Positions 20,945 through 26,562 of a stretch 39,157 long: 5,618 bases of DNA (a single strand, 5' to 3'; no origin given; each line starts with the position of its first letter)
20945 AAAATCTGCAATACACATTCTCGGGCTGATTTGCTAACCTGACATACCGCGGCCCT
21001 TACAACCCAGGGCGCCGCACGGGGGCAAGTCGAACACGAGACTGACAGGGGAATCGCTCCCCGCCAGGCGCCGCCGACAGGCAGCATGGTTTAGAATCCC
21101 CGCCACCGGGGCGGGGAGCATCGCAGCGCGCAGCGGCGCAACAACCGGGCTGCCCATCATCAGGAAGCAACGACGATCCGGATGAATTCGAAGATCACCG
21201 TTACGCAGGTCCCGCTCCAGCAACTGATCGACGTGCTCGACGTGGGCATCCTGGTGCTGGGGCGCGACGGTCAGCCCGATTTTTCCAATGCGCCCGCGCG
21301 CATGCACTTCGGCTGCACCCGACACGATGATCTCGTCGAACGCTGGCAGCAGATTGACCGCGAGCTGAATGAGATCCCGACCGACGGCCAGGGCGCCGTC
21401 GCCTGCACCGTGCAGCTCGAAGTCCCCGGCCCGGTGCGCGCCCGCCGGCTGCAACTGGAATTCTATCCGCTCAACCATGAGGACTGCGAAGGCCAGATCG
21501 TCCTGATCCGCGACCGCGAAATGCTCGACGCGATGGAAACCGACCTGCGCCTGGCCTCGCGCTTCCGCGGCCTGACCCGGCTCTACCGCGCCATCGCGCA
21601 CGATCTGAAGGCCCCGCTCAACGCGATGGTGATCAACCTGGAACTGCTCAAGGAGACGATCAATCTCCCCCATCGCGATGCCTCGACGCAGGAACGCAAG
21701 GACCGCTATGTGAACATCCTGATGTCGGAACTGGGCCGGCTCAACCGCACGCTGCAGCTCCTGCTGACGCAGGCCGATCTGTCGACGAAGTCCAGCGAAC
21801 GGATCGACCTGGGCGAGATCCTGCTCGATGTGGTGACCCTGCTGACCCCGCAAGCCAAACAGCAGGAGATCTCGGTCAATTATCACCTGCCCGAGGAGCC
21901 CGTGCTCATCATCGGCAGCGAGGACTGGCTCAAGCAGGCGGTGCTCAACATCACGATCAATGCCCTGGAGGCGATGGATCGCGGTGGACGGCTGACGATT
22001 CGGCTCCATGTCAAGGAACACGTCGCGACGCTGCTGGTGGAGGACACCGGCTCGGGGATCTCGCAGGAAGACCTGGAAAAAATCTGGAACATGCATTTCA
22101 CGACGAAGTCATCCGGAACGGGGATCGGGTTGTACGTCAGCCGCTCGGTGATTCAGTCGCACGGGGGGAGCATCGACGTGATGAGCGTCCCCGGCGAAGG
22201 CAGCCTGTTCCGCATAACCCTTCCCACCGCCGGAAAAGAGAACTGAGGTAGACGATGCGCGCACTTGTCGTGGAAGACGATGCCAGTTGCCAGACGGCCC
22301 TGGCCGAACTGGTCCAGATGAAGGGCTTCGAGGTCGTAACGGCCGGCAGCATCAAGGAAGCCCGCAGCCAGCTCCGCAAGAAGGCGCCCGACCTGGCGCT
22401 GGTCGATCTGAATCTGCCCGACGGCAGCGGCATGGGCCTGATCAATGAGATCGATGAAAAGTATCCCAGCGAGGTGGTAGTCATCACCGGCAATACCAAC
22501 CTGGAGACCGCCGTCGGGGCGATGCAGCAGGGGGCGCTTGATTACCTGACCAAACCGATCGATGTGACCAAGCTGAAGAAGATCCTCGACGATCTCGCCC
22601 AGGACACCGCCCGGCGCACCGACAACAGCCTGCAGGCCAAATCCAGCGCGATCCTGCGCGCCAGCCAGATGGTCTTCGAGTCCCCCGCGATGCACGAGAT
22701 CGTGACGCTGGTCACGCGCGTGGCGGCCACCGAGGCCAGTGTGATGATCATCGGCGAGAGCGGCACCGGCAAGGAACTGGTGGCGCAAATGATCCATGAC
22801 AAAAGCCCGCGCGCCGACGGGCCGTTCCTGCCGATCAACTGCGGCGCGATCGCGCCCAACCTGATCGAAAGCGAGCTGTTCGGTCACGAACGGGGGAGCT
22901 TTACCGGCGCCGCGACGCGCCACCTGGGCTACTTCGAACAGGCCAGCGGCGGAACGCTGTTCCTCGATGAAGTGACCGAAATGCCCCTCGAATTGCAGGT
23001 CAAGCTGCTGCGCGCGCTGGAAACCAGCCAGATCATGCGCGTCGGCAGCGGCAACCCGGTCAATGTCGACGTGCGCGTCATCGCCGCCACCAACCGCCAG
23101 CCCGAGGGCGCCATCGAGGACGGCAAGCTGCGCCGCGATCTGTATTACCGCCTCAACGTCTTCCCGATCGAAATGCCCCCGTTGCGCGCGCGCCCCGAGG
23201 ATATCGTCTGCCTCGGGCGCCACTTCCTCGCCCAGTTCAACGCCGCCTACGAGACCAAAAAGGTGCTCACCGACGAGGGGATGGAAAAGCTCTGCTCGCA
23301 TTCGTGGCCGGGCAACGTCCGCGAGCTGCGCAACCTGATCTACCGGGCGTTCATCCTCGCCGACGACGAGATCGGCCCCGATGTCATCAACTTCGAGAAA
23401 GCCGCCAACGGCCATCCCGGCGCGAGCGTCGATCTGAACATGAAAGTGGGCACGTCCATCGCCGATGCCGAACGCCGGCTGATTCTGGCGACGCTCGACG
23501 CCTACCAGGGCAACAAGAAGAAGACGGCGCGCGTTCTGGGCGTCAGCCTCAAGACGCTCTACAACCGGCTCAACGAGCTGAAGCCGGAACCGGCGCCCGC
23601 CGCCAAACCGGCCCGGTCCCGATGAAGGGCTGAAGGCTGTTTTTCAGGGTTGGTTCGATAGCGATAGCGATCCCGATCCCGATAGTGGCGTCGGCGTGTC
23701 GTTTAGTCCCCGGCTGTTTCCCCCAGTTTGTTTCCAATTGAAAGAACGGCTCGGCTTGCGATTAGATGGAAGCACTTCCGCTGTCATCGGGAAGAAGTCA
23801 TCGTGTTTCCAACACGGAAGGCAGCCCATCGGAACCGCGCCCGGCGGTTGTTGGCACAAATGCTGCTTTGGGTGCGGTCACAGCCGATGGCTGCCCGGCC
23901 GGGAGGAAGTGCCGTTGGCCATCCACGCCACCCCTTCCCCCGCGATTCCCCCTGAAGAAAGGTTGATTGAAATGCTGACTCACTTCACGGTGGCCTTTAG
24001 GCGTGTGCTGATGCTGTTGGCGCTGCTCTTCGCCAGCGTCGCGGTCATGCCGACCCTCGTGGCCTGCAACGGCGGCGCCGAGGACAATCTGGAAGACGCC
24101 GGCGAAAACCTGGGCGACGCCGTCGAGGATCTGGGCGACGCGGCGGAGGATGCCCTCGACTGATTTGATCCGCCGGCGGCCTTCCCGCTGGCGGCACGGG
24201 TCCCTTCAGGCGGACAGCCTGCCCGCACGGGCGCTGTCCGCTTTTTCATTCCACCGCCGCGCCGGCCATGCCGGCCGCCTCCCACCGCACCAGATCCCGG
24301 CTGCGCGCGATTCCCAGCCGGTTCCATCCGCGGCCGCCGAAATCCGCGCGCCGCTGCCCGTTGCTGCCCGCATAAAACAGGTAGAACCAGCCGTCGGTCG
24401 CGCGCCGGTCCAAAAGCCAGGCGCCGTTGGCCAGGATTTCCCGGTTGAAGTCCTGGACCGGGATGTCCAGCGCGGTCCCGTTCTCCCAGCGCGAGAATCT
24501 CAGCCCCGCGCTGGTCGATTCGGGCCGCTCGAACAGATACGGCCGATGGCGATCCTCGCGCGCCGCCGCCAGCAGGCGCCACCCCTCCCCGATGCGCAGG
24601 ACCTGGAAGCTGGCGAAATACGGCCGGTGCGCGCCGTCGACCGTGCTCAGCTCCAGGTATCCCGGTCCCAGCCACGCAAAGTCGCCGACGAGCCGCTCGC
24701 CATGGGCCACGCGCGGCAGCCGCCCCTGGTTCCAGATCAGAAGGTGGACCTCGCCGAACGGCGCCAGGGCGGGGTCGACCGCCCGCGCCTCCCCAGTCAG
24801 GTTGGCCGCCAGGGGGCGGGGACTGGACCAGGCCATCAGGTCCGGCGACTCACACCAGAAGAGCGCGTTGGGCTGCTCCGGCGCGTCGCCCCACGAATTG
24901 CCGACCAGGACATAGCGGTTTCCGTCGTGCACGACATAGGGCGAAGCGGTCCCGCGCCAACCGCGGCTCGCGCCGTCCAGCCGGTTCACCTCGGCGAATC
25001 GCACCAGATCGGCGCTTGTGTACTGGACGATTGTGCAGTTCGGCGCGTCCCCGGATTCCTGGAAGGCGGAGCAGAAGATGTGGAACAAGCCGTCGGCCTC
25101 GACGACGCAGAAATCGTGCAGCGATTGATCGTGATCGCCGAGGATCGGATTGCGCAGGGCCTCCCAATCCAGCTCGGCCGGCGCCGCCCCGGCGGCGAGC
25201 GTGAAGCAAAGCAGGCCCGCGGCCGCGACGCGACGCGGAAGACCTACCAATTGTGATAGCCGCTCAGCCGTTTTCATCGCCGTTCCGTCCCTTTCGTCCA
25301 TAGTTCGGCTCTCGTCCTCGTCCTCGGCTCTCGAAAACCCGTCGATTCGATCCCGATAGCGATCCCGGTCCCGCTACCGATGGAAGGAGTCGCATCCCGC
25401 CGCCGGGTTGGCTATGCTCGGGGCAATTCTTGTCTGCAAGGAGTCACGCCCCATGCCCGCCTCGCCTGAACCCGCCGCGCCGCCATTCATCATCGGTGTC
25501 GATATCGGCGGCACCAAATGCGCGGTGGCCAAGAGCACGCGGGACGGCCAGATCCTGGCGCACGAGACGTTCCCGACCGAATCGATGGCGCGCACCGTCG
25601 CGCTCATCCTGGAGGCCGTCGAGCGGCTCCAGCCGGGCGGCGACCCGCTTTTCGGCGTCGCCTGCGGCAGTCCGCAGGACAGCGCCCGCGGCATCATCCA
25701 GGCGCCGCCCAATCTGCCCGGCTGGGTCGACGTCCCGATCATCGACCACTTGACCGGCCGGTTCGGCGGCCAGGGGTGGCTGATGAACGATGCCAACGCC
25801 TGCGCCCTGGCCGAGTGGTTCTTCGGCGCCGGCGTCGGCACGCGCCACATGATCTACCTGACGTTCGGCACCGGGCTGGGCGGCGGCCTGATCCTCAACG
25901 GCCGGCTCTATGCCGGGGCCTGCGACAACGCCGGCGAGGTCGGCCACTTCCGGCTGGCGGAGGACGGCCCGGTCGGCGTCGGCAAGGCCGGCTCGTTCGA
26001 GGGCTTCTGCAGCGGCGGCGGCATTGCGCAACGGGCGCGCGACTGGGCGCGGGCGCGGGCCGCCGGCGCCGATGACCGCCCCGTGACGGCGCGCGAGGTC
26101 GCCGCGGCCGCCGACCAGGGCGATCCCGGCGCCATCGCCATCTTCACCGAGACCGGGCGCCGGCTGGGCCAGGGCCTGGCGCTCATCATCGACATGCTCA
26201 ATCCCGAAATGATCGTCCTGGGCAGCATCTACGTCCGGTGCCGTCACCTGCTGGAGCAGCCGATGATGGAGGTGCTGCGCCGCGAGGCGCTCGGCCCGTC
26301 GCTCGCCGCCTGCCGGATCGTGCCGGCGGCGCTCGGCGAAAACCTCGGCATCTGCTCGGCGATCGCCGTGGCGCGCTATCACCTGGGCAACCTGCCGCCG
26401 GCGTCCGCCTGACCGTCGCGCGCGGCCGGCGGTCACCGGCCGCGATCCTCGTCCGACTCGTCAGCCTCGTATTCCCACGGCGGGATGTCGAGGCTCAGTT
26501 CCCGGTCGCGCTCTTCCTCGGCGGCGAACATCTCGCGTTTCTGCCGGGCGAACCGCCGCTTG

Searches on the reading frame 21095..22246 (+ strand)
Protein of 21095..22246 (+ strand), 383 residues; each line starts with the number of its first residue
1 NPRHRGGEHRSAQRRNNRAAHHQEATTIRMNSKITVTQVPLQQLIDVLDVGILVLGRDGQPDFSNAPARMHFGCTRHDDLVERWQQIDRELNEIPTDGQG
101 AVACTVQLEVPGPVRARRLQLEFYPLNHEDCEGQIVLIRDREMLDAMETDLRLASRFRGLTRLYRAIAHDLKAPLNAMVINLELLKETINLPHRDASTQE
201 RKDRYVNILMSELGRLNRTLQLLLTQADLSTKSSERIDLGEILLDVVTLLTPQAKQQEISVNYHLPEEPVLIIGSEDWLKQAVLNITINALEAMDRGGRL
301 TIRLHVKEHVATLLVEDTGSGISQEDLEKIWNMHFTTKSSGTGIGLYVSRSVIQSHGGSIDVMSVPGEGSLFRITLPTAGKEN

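Call 88: search_protein_families(library=pfam, proteins=[window:21095-22246:+], max_evalue=0.0001)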
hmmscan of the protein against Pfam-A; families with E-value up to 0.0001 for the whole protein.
window:21095-22246:+ (383 aa): 2 families
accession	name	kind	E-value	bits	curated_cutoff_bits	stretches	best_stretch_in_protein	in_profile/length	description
PF02518.31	HATPase_c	-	7e-24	84.9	26.4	1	275-378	2-109/111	Histidine kinase-, DNA gyrase B-, and HSP90-like ATPase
PF00512.31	HisKA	-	1.8e-07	31.5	26.9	1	162-228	4-62/66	His Kinase A (phospho-acceptor) domain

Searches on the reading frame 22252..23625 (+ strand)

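Call 88: search_protein_families(library=pfam, proteins=[window:22252-23625:+], max_evalue=0.0001)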
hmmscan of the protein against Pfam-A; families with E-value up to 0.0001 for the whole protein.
window:22252-23625:+ (457 aa): 8 families
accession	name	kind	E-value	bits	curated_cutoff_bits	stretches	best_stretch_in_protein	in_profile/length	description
PF00158.32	Sigma54_activat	-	2.9e-69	232.5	20.2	1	141-307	2-168/168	Sigma-54 interaction domain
PF00072.30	Response_reg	-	8.5e-24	84.3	30.2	1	5-112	2-110/111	Response regulator receiver domain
PF25601.1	AAA_lid_14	-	6.9e-19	67.9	27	1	312-374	1-65/87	AAA+ ATPase lid domain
PF14532.12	Sigma54_activ_2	-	1.1e-17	65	25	1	143-311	3-138/138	Sigma-54 interaction domain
PF02954.25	HTH_8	-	9.5e-12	44.9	22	1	403-442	2-41/42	Bacterial regulatory protein, Fis family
PF07728.20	AAA_5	-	1.5e-08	35.2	22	1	164-286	2-127/139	AAA domain (dynein-related subfamily)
PF01078.27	Mg_chelatase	-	7.1e-06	26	20.3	0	224-290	98-166/207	Magnesium chelatase, subunit ChlI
PF20161.5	VpsR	-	2.3e-05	24.6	23.7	1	13-112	19-120/121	VpsR domain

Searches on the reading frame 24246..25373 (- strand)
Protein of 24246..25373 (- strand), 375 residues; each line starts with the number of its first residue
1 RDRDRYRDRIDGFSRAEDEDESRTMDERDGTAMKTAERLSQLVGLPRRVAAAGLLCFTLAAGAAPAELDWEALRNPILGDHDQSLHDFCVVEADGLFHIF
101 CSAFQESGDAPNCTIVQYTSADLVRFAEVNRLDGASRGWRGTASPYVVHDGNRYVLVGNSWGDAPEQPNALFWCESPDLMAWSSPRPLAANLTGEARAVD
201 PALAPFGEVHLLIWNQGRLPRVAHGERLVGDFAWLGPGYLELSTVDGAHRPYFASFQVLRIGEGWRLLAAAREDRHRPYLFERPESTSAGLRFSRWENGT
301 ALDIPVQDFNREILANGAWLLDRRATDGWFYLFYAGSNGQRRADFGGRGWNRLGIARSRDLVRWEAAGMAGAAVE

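Call 88: search_protein_families(library=pfam, proteins=[window:24246-25373:-], max_evalue=0.0001)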
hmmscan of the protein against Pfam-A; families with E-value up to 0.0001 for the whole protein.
window:24246-25373:- (375 aa): 1 family
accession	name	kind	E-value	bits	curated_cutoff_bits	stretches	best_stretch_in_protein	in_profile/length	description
PF04616.20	Glyco_hydro_43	-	5.9e-07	29.5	32.2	0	74-205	2-128/288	Glycosyl hydrolases family 43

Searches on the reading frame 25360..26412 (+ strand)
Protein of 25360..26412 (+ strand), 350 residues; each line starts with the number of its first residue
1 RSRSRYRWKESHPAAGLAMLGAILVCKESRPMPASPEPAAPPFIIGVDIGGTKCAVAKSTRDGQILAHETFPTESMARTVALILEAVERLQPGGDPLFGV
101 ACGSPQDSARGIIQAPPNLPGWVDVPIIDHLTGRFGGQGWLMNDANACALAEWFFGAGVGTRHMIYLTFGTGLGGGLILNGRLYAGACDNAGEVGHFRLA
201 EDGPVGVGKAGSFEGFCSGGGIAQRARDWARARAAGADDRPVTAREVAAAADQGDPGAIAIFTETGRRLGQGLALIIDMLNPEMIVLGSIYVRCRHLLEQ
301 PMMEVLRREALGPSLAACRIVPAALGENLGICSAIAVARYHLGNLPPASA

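Call 88: search_protein_families(library=pfam, proteins=[window:25360-26412:+], max_evalue=0.0001)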
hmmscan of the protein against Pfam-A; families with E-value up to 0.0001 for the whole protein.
window:25360-26412:+ (350 aa): 1 family
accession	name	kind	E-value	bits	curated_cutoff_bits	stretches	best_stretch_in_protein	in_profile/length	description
PF00480.26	ROK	-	9.7e-48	163.6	22.9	1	45-338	2-291/294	ROK family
